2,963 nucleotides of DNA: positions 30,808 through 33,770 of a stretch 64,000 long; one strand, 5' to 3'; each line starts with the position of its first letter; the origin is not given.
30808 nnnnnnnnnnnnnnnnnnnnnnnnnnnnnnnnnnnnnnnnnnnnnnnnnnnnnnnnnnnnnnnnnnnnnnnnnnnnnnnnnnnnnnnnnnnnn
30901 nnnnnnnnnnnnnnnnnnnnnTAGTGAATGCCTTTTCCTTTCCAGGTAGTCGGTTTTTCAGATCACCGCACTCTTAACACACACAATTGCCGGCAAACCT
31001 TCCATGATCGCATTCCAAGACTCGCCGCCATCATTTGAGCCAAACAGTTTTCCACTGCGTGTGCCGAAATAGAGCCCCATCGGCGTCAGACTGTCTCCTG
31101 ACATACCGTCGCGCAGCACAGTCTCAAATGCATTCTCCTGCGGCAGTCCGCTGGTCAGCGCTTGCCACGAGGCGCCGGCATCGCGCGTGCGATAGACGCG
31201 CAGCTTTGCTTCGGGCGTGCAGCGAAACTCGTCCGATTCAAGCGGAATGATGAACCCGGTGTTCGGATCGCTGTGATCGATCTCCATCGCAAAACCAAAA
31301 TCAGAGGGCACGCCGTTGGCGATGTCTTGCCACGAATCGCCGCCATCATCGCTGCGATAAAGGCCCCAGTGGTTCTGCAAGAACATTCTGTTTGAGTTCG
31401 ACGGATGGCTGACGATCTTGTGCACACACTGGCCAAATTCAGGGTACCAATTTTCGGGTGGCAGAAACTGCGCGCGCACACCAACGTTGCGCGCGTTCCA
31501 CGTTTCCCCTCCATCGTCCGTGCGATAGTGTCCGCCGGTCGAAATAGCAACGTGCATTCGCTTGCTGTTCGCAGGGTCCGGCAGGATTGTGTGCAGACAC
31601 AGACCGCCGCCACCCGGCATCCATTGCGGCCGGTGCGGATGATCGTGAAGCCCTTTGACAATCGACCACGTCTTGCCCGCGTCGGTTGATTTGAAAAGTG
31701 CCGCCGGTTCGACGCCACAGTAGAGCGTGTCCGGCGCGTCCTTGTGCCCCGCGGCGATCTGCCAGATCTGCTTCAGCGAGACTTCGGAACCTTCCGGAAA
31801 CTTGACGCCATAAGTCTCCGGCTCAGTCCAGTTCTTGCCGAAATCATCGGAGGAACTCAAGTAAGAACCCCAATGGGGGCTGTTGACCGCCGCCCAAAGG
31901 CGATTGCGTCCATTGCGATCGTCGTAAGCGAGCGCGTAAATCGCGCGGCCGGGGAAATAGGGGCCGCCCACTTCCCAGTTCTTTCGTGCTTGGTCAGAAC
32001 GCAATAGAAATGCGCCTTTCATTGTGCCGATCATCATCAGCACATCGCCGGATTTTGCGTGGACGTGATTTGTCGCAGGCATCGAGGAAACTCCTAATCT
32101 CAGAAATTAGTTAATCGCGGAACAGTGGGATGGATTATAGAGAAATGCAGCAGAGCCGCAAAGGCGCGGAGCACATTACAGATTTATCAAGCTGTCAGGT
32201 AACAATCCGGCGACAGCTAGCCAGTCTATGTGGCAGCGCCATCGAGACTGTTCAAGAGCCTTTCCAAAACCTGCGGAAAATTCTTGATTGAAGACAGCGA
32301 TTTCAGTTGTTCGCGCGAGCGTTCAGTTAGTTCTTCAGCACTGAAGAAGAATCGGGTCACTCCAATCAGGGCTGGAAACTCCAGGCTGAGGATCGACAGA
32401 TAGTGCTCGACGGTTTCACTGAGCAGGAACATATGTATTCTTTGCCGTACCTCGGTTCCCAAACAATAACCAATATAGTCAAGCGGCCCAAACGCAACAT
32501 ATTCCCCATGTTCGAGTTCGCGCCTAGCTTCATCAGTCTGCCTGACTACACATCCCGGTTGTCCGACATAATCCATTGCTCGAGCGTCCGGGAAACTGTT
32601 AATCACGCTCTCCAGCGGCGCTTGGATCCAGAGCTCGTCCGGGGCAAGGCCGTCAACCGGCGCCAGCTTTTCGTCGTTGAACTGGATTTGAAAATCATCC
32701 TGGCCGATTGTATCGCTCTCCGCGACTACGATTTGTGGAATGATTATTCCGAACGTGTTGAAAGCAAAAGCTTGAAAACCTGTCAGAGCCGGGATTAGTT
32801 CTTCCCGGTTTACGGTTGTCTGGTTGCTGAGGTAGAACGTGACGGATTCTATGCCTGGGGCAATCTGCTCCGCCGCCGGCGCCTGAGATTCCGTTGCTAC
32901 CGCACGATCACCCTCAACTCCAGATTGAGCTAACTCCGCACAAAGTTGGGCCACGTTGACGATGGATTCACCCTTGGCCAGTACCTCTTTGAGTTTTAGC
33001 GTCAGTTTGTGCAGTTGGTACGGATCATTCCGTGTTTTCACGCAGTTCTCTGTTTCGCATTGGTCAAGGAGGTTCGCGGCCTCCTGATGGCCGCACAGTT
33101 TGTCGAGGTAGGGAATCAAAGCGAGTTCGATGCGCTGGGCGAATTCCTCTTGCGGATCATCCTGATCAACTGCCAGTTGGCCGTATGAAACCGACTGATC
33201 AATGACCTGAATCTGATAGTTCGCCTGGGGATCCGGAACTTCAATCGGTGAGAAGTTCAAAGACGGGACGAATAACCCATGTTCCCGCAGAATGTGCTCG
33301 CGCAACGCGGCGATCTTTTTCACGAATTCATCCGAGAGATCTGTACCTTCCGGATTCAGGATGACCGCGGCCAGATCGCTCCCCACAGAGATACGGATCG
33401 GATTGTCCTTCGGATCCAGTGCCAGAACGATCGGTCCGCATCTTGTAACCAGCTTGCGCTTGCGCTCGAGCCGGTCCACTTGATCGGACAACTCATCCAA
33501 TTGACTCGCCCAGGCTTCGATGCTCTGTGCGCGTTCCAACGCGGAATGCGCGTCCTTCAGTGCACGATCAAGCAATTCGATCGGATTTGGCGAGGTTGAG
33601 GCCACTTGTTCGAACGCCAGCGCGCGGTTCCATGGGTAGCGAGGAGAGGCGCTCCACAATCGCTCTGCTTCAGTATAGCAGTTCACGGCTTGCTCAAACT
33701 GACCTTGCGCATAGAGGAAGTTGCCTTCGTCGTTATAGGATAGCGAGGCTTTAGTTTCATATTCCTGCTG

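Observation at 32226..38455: Lower-GC three-gene operon (unknown 365-aa protein, CHAT protease-ZnR, ZnR-TPR-2xFlhA-C-like): candidate undescribed protease-based conflict or signalling system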

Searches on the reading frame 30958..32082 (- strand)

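Call 9: search_protein_families(library=pfam, proteins=[window:30958-32082:-], max_evalue=0.001)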
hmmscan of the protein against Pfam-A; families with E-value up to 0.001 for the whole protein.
window:30958-32082:- (374 aa): 4 families
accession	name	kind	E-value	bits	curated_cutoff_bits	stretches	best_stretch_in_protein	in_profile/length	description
PF15902.12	Sortilin-Vps10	-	3e-15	56.4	33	2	219-311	24-114/446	Sortilin, neurotensin receptor 3,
PF02012.26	BNR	-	7.3e-11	40.8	27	0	186-196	1-11/12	BNR/Asp-box repeat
PF13088.12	BNR_2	-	4.7e-06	26.6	31.4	0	22-149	136-258/277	BNR repeat-like domain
PF14870.12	PSII_BNR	-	3.7e-05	23.6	27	0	120-198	75-140/303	Photosynthesis system II assembly factor YCF48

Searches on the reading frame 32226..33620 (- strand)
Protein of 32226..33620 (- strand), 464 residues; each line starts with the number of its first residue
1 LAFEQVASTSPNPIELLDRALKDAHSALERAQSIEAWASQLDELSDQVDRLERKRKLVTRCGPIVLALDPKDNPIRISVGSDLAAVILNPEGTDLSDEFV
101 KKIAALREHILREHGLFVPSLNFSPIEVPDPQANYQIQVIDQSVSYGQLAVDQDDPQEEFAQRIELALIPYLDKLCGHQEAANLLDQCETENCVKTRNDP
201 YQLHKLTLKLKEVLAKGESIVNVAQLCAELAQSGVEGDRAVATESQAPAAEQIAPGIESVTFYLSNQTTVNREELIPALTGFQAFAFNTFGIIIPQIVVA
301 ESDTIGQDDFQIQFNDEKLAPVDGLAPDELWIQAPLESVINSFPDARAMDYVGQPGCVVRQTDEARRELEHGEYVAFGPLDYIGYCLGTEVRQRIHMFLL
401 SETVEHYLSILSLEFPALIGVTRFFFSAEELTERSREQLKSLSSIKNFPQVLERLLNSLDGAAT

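Call 22: find_homologous_proteins(query=window:32226-33620:-)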
Query window:32226-33620:- (464 aa): 1 proteins with E <= 0.001 among 8000 candidates.
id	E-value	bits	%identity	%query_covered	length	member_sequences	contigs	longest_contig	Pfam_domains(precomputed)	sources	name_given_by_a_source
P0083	2.5e-81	292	44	70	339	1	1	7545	PF00771.26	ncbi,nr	ncbi:MAG TPA: FHIPEP family type III secretion protein, partial [Blastocatellia bacterium]|nr:FHIPEP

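Call 41: search_solved_structures(query=window:32226-33620:-, max_evalue=1, show_alignments=2)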
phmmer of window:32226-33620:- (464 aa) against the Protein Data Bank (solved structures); distinct sequences matched with E-value up to 1: 4.
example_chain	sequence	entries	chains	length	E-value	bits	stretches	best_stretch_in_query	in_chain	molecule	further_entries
2x49_A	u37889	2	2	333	0.067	15.4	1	358-455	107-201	INVASION PROTEIN INVA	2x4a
4a5p_A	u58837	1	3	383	0.19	13.9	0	133-224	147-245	PROTEIN MXIA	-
3fh3_A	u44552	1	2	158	0.56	12.4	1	156-194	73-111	putative ECF-type sigma factor negative effector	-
3fgg_A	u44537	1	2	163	0.94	11.6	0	149-194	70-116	uncharacterized protein BCE2196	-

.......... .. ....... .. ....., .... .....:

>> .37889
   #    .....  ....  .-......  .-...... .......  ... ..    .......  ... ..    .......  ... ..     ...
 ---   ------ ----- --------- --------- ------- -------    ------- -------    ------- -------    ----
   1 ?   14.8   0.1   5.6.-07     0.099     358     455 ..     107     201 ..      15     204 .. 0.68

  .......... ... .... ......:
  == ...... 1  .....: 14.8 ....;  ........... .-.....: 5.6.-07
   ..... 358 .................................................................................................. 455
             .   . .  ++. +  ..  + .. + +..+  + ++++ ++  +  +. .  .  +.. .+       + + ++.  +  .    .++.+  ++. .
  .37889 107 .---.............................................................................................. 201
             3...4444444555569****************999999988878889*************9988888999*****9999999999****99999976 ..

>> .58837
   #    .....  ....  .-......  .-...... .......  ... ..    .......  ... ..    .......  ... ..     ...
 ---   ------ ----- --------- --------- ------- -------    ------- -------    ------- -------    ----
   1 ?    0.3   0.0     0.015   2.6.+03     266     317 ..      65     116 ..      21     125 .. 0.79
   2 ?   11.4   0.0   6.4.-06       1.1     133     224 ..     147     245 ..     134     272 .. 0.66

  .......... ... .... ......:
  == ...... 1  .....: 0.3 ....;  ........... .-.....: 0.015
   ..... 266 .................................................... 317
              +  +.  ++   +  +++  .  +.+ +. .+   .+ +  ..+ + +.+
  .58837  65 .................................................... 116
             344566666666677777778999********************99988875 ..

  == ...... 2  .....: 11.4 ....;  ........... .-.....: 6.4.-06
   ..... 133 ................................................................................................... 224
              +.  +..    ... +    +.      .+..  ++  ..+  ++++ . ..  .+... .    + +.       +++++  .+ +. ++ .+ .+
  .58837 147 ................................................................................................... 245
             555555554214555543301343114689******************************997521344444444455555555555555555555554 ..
